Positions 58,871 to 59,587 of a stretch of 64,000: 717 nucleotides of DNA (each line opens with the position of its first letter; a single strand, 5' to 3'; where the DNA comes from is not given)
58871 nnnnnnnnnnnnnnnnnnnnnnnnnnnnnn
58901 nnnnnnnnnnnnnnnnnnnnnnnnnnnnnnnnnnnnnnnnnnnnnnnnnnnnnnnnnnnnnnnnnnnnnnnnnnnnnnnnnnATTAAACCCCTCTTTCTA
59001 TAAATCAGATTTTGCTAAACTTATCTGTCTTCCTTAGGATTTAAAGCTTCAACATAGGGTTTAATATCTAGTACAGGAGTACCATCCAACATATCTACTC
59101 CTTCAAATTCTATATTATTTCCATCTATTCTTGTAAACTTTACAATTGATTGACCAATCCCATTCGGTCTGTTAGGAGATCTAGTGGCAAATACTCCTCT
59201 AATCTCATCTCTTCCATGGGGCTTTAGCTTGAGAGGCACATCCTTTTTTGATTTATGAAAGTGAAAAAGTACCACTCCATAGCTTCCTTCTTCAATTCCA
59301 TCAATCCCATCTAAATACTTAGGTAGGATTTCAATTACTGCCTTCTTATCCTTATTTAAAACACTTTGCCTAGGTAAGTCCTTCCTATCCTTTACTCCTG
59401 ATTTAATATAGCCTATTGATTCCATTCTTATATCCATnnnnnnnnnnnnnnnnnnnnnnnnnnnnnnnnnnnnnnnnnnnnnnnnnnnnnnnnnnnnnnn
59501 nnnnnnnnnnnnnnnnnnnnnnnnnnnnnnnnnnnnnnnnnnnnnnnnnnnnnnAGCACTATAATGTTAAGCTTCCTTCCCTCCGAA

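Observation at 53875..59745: B12-riboswitch-controlled operon: TrmO/YaeB-like protein followed by a peptide/nickel-type ABC transporter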

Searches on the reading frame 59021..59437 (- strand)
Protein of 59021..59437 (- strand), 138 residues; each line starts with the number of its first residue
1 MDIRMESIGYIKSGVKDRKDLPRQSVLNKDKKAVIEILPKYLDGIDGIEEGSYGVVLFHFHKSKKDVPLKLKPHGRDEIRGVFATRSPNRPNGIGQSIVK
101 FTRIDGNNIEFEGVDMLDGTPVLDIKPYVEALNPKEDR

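Call 8: search_protein_families(library=pfam, proteins=[window:59021-59437:-])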
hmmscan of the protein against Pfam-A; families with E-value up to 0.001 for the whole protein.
window:59021-59437:- (138 aa): 1 family
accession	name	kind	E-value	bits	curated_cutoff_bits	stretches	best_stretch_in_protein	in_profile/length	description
PF01980.22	TrmO_N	-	4e-35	121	26.8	1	21-131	2-114/116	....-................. O N-terminal domain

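Call 9: search_protein_families(library=ncbifam, proteins=[window:59021-59437:-])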
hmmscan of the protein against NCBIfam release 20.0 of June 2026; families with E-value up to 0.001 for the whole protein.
window:59021-59437:- (138 aa): 1 family
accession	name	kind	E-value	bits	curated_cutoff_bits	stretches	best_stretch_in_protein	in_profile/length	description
TIGR00104.1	tRNA_TsaA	equivalog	1.6e-38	132.2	93.25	1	1-134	2-137/143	tRNA (N6-threonylcarbamoyladenosine(37)-N6)-methyltransferase TrmO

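Call 12: find_homologous_proteins(query=window:59021-59437:-)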
Query window:59021-59437:- (138 aa): 4229 proteins with E <= 0.001 among 4244 candidates; the best 120 are listed.
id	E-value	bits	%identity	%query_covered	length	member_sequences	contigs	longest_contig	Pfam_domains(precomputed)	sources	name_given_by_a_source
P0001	4.8e-85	301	99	100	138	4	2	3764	PF01980.23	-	-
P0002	1.6e-62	228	75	99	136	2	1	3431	PF01980.23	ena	-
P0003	7.8e-62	225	75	98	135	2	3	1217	PF01980.23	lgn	-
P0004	1.0e-60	222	76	98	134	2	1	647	PF01980.23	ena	-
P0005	1.1e-60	222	74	98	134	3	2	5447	PF01980.23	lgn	-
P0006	1.5e-60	221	72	99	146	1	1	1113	PF01980.23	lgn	-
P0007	3.1e-60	220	73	99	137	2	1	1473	PF01980.23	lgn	-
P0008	3.8e-60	220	75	98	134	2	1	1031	PF01980.23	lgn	-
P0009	4.5e-60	220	73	98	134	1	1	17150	PF01980.23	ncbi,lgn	-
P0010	7.3e-60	219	74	98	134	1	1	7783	PF01980.23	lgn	-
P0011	2.0e-59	218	73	99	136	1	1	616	PF01980.23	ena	-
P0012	5.5e-58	213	73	98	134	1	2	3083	PF01980.23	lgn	-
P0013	7.7e-58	212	70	98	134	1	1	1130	PF01980.23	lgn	-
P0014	1.2e-57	212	73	98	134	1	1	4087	PF01980.23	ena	-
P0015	1.7e-57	211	70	98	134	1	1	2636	PF01980.23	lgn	-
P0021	8.1e-56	206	69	98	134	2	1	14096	PF01980.23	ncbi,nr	ncbi:MAG: tRNA (N6-threonylcarbamoyladenosine(37)-N6)-methyltransferase TrmO [Tissierellia bacterium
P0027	1.1e-50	189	63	99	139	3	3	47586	PF01980.23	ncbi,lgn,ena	ncbi:MAG: tRNA (N6-threonylcarbamoyladenosine(37)-N6)-methyltransferase TrmO [Tissierellaceae bacter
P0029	1.9e-50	188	67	98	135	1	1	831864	PF01980.23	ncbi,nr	ncbi:MAG: tRNA (N6-threonylcarbamoyladenosine(37)-N6)-methyltransferase TrmO [Firmicutes bacterium]|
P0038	4.5e-48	181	64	98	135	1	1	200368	PF01980.23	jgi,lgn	-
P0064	3.1e-42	162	58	98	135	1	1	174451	PF01980.23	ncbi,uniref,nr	ncbi:tRNA (N6-threonylcarbamoyladenosine(37)-N6)-methyltransferase TrmO [Alkalibaculum sp. M08DMB]|u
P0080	1.1e-37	147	56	94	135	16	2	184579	PF01980.23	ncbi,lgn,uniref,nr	ncbi:tRNA (N6-threonylcarbamoyladenosine(37)-N6)-methyltransferase TrmO [Desulfitobacterium hafniens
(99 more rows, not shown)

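Call 22: find_related_loci(query=A1, collection=genome_contigs, flank=10000)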
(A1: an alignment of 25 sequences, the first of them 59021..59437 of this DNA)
Query A1 (138 aa) in genome_contigs; peptide patterns used: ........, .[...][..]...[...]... (x = any residue, [..] = any of these).
599 stretches matched a pattern (row limit reached: there are more); 594 encode a relative of the query (tblastn E <= 1e-3); the best 80 are kept; 80 distinct loci.
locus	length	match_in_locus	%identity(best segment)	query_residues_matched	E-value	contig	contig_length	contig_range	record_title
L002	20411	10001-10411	54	1-138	2e-40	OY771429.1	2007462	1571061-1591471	MAG: uncultured Anaerofustis sp. isolate 1f1eb9d4-cf85-4781-894e-4b6478ca5bab genome assembly, chromosome: 1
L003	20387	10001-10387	54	1-133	3e-40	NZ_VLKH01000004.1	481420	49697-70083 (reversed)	Sedimentibacter saalensis strain DSM 13558 LY60DRAFT_scaffold00004.4, whole genome shotgun sequence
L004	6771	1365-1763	45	2-135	2e-34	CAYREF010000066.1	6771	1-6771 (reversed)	MAG TPA_asm: uncultured Actinomycetota bacterium isolate SRP141376_co1_221 genome assembly, contig: NODE_19064_length_67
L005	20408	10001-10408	47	1-137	3e-34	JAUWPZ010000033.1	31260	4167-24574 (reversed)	MAG: Sedimentisphaerales bacterium isolate CSMAG_2489 CSMAG_2489_k141_842596_length_31260_cov_16.4902, whole genome shot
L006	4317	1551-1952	42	2-136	6e-32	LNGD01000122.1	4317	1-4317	MAG: Candidatus Methanofastidiosum methylothiophilum isolate U1lsi0528_Bin089 AMQ74_contig000122, whole genome shotgun s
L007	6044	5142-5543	42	3-137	4e-31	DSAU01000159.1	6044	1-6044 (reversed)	MAG TPA_asm: bacterium isolate SpSt-1156 Ga0129302_1008538, whole genome shotgun sequence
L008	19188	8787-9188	45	1-129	3e-31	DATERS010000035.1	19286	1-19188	MAG TPA_asm: Thiopseudomonas sp. isolate SMAG_U9080 k141_227605, whole genome shotgun sequence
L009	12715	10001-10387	44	3-133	7e-31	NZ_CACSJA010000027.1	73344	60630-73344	Pantoea sp. 18069 isolate 18069_Pantoea2_Ancestor_Tube, whole genome shotgun sequence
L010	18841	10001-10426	41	1-137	6e-31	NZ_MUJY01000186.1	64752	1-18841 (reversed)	Pseudomonas sp. PIC25 Contig_000186, whole genome shotgun sequence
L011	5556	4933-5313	45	2-129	4e-31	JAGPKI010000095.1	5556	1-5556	MAG: Caldisericia bacterium isolate Gw_SlDig_bin_87 Gw_SlDig_32733_length_5556_cov_33.500276, whole genome shotgun seque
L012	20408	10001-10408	43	1-137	1e-30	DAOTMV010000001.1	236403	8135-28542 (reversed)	MAG TPA_asm: Anaerohalosphaeraceae bacterium isolate AMR_MDS_2912 NODE_28_length_236403_cov_16.042920, whole genome shot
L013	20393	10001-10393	44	2-133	2e-30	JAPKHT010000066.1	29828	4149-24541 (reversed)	MAG: Verrucomicrobiia bacterium isolate PDA_C_MAG.85 MAG.85_66, whole genome shotgun sequence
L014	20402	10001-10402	42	1-129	3e-30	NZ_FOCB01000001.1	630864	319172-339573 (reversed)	Pseudomonas sp. ok272, whole genome shotgun sequence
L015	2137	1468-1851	43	1-129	2e-30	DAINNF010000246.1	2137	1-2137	MAG TPA_asm: Acidobacteriota bacterium isolate CTOTU1803 NODE_7922_length_2137_cov_4.826129, whole genome shotgun sequen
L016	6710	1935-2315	42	8-135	5e-30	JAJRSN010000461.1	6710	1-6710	MAG: Calditrichota bacterium isolate Dive96_bin1.108 k141_4682295, whole genome shotgun sequence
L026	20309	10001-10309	55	31-134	4e-29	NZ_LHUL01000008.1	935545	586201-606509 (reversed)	Clostridium botulinum strain ATCC 25763 contig_8, whole genome shotgun sequence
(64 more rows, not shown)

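Call 24: find_encoding_contigs(protein=P0029, flank=9000, max_places=2)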
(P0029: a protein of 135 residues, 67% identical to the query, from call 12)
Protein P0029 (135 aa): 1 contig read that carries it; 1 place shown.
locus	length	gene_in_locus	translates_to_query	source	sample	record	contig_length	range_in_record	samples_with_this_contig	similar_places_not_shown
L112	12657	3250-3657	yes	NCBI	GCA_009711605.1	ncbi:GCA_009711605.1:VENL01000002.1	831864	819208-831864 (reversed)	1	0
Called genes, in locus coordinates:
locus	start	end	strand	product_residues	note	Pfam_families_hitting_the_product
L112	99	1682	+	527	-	PF13384:HTH_23 (faint), PF22483:Mu-transpos_C_2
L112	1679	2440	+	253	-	PF01695:IstB_IS21, PF00308:Bac_DnaA (weak)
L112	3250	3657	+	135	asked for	PF01980:TrmO_N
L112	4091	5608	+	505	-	PF04205:FMN_bind, PF01497:Peripla_BP_2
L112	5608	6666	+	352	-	PF01032:FecCD, PF00950:ABC-3 (weak)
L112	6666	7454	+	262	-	PF02463:SMC_N (faint), PF13476:AAA_23, PF00005:ABC_tran, PF13304:AAA_21 (weak)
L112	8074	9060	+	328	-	PF12833:HTH_18, PF00165:HTH_AraC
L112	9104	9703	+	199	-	PF09605:Trep_Strep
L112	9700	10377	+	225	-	PF02361:CbiQ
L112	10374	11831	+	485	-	PF03193:RsgA_GTPase (faint), PF00005:ABC_tran, PF13304:AAA_21 (faint), PF13166:AAA_13 (faint), PF02463:SMC_N, PF00005:ABC_tran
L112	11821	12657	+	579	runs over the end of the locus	PF00664:ABC_membrane, PF00005:ABC_tran, PF02463:SMC_N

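Call 25: find_encoding_contigs(protein=P0080, flank=9000, max_places=2)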
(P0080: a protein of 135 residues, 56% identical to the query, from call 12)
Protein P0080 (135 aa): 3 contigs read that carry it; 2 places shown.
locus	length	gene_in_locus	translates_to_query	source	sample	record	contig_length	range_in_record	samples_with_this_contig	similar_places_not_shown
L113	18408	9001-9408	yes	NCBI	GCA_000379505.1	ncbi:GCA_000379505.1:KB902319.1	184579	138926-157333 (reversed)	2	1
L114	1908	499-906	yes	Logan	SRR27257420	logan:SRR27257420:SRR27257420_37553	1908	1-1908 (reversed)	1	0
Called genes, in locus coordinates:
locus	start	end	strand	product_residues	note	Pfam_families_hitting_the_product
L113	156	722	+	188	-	PF12675:DUF3795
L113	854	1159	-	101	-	PF01243:PNPOx_N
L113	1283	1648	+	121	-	PF01638:HxlR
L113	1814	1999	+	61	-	PF11553:DUF3231 (weak)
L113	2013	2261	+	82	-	PF07875:Coat_F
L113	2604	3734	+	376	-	PF00990:GGDEF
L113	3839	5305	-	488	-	PF00005:ABC_tran (weak), PF02463:SMC_N (faint), PF13476:AAA_23 (faint), PF13555:AAA_29 (faint), PF01926:MMR_HSR1 (faint), PF13304:AAA_21 (faint), PF12848:ABC_tran_Xtn, PF00005:ABC_tran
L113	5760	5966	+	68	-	PF12844:HTH_19, PF13560:HTH_31, PF01381:HTH_3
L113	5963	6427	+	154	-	-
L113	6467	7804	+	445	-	PF02310:B12-binding, PF04055:Radical_SAM, PF13282:DUF4070 (weak)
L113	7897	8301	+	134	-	-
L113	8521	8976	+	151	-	PF22381:Staph_reg_Sar_Rot, PF01978:TrmB (weak), PF12802:MarR_2, PF01047:MarR, PF13463:HTH_27, PF13601:HTH_34 (weak), PF13412:HTH_24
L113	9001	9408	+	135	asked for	PF01980:TrmO_N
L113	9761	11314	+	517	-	PF04205:FMN_bind, PF01497:Peripla_BP_2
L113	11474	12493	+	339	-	PF01032:FecCD, PF00950:ABC-3 (weak), PF02653:BPD_transp_2 (weak)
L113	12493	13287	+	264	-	PF02463:SMC_N, PF00005:ABC_tran, PF13175:AAA_15 (faint), PF13476:AAA_23, PF13304:AAA_21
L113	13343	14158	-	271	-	PF14268:YoaP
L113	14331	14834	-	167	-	PF01325:Fe_dep_repress, PF02742:Fe_dep_repr_C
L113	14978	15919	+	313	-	PF01297:ZnuA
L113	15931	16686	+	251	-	PF00005:ABC_tran, PF02463:SMC_N (faint), PF13555:AAA_29 (faint), PF13304:AAA_21 (weak)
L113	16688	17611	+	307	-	PF00950:ABC-3, PF01032:FecCD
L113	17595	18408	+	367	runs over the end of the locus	PF00950:ABC-3, PF01032:FecCD (weak)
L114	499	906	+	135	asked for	PF01980:TrmO_N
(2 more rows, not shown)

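Call 26: find_encoding_contigs(protein=P0064, flank=9000, max_places=2)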
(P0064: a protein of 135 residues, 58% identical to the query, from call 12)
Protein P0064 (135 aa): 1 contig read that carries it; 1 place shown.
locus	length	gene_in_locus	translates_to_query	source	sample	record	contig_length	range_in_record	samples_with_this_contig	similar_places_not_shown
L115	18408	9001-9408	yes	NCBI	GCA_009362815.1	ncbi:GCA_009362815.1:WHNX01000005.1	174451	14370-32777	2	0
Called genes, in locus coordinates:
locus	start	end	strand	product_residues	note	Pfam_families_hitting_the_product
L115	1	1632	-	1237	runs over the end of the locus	PF02514:CobN-Mg_chel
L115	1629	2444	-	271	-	PF02463:SMC_N (weak), PF09818:ABC_ATPase (faint), PF00005:ABC_tran, PF13304:AAA_21 (faint)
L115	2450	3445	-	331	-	PF01032:FecCD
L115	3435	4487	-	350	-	PF01497:Peripla_BP_2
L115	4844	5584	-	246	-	PF05031:NEAT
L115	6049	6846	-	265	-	PF02571:CbiJ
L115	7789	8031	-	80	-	PF21537:DUF1980_C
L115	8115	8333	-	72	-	-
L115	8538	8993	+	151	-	PF22381:Staph_reg_Sar_Rot, PF12802:MarR_2, PF01047:MarR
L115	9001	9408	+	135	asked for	PF01980:TrmO_N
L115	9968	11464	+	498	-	PF04205:FMN_bind, PF01497:Peripla_BP_2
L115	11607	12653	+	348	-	PF01032:FecCD, PF00950:ABC-3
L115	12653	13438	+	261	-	PF02463:SMC_N, PF13476:AAA_23, PF13555:AAA_29 (weak), PF00005:ABC_tran, PF13304:AAA_21 (weak)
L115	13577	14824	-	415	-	PF02844:GARS_N, PF01071:GARS_A, PF02786:CPSase_L_D2 (weak), PF02222:ATP-grasp (weak), PF02843:GARS_C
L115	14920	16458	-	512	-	PF02142:MGS, PF01808:AICARFT_IMPCHas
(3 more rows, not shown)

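Call 33: find_encoding_contigs(protein=P0009, flank=9000, max_places=1)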
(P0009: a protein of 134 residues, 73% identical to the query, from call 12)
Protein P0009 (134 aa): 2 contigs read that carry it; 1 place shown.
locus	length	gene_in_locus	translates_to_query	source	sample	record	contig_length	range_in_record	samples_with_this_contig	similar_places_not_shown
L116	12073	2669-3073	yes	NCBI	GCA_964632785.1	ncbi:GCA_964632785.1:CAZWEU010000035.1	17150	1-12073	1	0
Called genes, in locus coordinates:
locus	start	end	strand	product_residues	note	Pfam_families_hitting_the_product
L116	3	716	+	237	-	?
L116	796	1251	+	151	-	PF01909:NTP_transf_2, PF18765:Polbeta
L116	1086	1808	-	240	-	PF00027:cNMP_binding (weak), PF13545:HTH_Crp_2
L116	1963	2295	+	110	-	-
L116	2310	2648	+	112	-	PF07883:Cupin_2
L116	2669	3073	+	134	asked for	PF01980:TrmO_N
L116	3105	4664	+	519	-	PF00496:SBP_bac_5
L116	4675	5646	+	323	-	PF19300:BPD_transp_1_N (faint), PF00528:BPD_transp_1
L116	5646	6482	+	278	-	PF00528:BPD_transp_1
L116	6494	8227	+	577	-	PF01695:IstB_IS21 (faint), PF00005:ABC_tran, PF01078:Mg_chelatase (faint), PF02463:SMC_N (weak), PF13191:AAA_16 (faint), PF13304:AAA_21 (faint), PF08352:oligo_HPY, PF00005:ABC_tran, +3 more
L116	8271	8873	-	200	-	PF03413:PepSY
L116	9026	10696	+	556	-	PF05378:Hydant_A_N, PF01968:Hydantoinase_A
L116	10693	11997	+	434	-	PF00850:Hist_deacetyl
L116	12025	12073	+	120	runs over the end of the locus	PF00708:Acylphosphatase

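Call 34: find_encoding_contigs(protein=P0021, flank=9000, max_places=1)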
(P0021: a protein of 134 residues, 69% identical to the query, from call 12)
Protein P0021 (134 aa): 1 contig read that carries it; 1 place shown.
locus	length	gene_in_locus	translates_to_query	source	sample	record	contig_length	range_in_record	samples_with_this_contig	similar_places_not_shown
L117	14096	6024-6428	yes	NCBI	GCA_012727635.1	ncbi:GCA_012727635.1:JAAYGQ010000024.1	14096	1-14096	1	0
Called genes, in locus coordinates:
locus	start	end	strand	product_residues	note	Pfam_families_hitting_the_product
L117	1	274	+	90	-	PF01527:HTH_Tnp_1, PF13384:HTH_23 (weak), PF08822:DUF1804 (weak)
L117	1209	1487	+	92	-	PF01032:FecCD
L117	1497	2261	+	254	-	PF02463:SMC_N (faint), PF00005:ABC_tran, PF13304:AAA_21 (faint)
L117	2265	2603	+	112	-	PF00126:HTH_1 (weak)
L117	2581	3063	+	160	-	PF00931:NB-ARC (weak), PF01637:ATPase_2 (weak), PF13401:AAA_22, PF03266:NTPase_1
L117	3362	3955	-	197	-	PF02348:CTP_transf_3, PF12804:NTP_transf_3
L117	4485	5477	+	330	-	PF00724:Oxidored_FMN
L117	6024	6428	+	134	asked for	PF01980:TrmO_N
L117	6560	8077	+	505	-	PF00496:SBP_bac_5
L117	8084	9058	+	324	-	PF00528:BPD_transp_1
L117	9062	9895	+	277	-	PF00528:BPD_transp_1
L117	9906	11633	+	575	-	PF00005:ABC_tran, PF01078:Mg_chelatase (faint), PF02463:SMC_N (weak), PF13175:AAA_15 (faint), PF08352:oligo_HPY, PF00005:ABC_tran, PF02463:SMC_N (weak), PF13401:AAA_22 (weak), +7 more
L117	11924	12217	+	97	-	-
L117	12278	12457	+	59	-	-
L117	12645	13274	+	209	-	PF01323:DSBA, PF13192:Thioredoxin_3 (faint), PF13743:Thioredoxin_5 (weak), PF13462:Thioredoxin_4 (weak)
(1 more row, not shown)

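Call 35: find_encoding_contigs(protein=P0027, flank=9000, max_places=1)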
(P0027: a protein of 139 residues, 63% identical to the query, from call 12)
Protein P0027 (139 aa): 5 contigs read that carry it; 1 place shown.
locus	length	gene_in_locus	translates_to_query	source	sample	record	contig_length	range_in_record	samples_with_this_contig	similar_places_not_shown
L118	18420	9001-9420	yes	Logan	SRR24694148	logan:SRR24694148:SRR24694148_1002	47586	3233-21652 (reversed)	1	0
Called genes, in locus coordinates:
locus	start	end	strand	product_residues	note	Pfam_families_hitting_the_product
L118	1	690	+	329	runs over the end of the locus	PF00005:ABC_tran, PF13304:AAA_21 (weak), PF08352:oligo_HPY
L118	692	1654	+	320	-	PF00005:ABC_tran, PF08352:oligo_HPY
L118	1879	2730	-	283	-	PF02645:DegV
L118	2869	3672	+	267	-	PF00072:Response_reg, PF00486:Trans_reg_C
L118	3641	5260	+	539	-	PF00512:HisKA, PF02518:HATPase_c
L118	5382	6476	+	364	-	PF06925:MGDG_synth, PF04101:Glyco_tran_28_C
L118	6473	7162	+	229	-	PF01522:Polysacc_deac_1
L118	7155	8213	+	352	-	PF03706:LPG_synthase_TM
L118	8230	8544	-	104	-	PF08821:CGGC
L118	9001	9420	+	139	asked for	PF01980:TrmO_N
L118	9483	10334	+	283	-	PF13476:AAA_23 (weak), PF13175:AAA_15 (faint), PF00005:ABC_tran, PF13304:AAA_21 (weak)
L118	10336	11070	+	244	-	PF01061:ABC2_membrane, PF12698:ABC2_membrane_3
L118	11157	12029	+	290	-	PF02588:YitT_membrane, PF10035:DUF2179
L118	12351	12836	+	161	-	PF00011:HSP20, PF17886:ArsA_HSP20 (weak)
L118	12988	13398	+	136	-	PF04205:FMN_bind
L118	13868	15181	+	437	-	PF01964:ThiC_Rad_SAM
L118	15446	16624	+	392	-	PF02746:MR_MLE_N, PF13378:MR_MLE_C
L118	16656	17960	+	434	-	-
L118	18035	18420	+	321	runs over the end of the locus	PF00701:DHDPS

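Call 36: find_encoding_contigs(protein=P0038, flank=9000, max_places=1)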
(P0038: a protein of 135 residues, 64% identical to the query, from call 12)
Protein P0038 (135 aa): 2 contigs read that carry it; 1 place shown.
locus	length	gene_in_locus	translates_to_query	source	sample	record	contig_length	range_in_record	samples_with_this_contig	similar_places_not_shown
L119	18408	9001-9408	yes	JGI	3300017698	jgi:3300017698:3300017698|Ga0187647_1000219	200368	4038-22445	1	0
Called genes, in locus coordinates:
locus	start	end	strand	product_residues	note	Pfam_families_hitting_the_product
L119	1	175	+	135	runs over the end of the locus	-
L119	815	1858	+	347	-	PF18958:DUF5700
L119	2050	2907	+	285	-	PF01098:FTSW_RODA_SPOVE (weak)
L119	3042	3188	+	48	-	-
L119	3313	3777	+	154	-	PF14526:Cass2 (weak)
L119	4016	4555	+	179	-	-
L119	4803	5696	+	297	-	PF12746:GNAT_acetyltran (weak), PF13302:Acetyltransf_3 (weak), PF13673:Acetyltransf_10, PF00583:Acetyltransf_1, PF13508:Acetyltransf_7, PF08445:FR47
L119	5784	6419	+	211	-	PF00072:Response_reg, PF00196:GerE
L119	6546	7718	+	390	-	PF00083:Sugar_tr, PF07690:MFS_1, PF12832:MFS_1_like (weak)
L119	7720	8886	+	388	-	PF07730:HisKA_3, PF02518:HATPase_c (weak)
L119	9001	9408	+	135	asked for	PF01980:TrmO_N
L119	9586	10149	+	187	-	-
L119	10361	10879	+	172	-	-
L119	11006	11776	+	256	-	PF01797:Y1_Tnp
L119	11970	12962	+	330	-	PF13170:DUF4003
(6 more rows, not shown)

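Call 38: find_related_loci(query=window:59021-59437:-, collection=metagenome_contigs, flank=10000)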
Query window:59021-59437:- (138 aa) in metagenome_contigs; peptide patterns used: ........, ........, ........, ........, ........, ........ (x = any residue, [..] = any of these).
229 stretches matched a pattern; 9 encode a relative of the query (tblastn E <= 1e-3); 9 distinct loci.
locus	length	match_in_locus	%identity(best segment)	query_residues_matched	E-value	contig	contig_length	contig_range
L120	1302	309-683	48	3-129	2e-30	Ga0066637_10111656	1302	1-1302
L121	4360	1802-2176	43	1-127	6e-28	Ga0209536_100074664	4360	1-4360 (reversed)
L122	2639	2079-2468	40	3-133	8e-28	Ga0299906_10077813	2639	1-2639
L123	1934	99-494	36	1-133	6e-26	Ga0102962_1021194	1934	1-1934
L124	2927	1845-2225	44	1-129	8e-24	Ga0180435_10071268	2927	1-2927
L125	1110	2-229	51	57-133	1e-20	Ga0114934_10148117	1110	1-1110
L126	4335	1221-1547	41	32-133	2e-20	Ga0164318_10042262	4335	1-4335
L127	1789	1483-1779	46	3-103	1e-19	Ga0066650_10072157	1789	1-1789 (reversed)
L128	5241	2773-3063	41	45-137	1e-18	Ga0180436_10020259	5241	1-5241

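Call 41: search_solved_structures(query=A1, max_evalue=0.001, show_alignments=2)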
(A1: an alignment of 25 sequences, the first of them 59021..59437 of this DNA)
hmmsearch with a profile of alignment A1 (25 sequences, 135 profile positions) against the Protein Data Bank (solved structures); distinct sequences matched with E-value up to 0.001: 4.
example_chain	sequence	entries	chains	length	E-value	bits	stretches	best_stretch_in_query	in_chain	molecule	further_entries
2nv4_A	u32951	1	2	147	1.7e-36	128.2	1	4-131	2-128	UPF0066 protein AF_0241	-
7btu_A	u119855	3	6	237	7.2e-33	116.5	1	2-129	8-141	Putative tRNA (Adenine(37)-N6)-methyltransferase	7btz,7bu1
3okx_A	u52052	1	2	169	2.1e-23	85.8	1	8-132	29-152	YaeB-like protein RPA0152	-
1xqb_A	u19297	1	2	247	3.1e-23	85.3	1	2-130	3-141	Hypothetical UPF0066 protein HI0510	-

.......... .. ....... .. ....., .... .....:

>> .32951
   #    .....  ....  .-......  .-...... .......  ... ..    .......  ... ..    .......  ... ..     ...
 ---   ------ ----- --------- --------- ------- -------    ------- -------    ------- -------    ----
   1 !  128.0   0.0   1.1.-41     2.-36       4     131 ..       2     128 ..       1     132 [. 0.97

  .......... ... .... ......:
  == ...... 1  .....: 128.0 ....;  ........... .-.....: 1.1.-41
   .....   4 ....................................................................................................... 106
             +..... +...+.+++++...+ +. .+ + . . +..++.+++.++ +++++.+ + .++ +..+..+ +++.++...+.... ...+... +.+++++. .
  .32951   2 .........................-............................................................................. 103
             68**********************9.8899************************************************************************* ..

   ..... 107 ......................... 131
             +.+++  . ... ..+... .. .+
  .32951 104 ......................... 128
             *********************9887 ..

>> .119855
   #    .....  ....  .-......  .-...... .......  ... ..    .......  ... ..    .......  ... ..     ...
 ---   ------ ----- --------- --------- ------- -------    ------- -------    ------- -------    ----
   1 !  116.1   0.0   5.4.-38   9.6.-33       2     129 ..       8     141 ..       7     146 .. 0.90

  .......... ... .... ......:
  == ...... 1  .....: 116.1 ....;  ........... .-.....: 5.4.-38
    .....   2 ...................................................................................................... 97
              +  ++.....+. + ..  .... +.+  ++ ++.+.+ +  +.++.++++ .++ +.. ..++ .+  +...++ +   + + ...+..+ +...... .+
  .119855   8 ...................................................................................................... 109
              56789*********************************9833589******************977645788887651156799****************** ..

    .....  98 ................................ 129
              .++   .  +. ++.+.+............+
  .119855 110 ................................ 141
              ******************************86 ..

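Call 47: search_solved_structures(query=L116:3105-4664:+, max_evalue=1e-10)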
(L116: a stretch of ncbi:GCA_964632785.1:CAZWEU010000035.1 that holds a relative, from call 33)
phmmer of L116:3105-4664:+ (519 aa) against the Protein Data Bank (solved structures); distinct sequences matched with E-value up to 1e-10: 82 (the best 60 are shown).
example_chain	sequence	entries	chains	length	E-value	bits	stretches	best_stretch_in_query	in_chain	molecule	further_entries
5isu_A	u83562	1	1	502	7.5e-39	137.2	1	90-487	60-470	Lmo0135 protein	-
1dpe_A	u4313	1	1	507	1.1e-34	123.5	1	84-422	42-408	DIPEPTIDE-BINDING PROTEIN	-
8z1z_F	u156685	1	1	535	1.2e-34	123.4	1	84-422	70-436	Dipeptide-binding protein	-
1dpp_A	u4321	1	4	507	1.4e-34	123.2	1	84-421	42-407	DIPEPTIDE BINDING PROTEIN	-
8z1y_F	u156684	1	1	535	1.6e-34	122.9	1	84-421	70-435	Dipeptide-binding protein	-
5f1q_A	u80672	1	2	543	4.1e-31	111.7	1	84-489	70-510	Periplasmic dipeptide transport protein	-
5u4o_A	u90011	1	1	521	7.1e-31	110.9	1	10-485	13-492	ABC transporter substrate-binding protein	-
4oer_A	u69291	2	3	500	5.3e-29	104.7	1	55-425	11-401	NikA protein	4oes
9pl3_A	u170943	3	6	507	5.6e-28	101.4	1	54-363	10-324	Peptide ABC transporter, peptide-binding protein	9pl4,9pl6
6i3g_A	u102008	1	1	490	1.1e-27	100.4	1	73-481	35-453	ABC transporter, substrate-binding protein, family 5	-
8upi_A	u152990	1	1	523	1.6e-27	99.8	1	54-403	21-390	Peptide ABC transporter substrate-binding protein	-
3m8u_A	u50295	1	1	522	8.9e-27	97.4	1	81-490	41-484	Heme-binding protein A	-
5za4_A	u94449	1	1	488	8.1e-26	94.2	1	78-361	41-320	Putative ABC transporter periplasmic binding protein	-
5yyb_A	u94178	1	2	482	8.2e-26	94.2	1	87-361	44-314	Putative ABC transporter periplasmic binding protein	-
5z99_A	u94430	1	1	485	8.2e-26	94.2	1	78-361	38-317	Putative ABC transporter periplasmic binding protein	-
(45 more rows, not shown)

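Call 50: find_encoding_contigs(protein=P0001, flank=5000, max_places=3)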
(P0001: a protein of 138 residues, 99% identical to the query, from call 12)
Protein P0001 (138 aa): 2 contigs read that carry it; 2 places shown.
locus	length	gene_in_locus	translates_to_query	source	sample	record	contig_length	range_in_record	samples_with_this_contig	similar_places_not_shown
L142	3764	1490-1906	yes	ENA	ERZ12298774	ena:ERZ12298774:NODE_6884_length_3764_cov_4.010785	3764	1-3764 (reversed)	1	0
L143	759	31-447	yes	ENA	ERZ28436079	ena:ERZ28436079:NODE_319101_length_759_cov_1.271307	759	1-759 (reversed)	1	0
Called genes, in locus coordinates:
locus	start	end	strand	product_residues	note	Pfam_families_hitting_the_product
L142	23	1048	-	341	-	PF03372:Exo_endo_phos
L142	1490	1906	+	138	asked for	PF01980:TrmO_N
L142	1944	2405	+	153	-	-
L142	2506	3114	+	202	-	PF00081:Sod_Fe_N, PF02777:Sod_Fe_C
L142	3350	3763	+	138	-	?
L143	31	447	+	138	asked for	PF01980:TrmO_N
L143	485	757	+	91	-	?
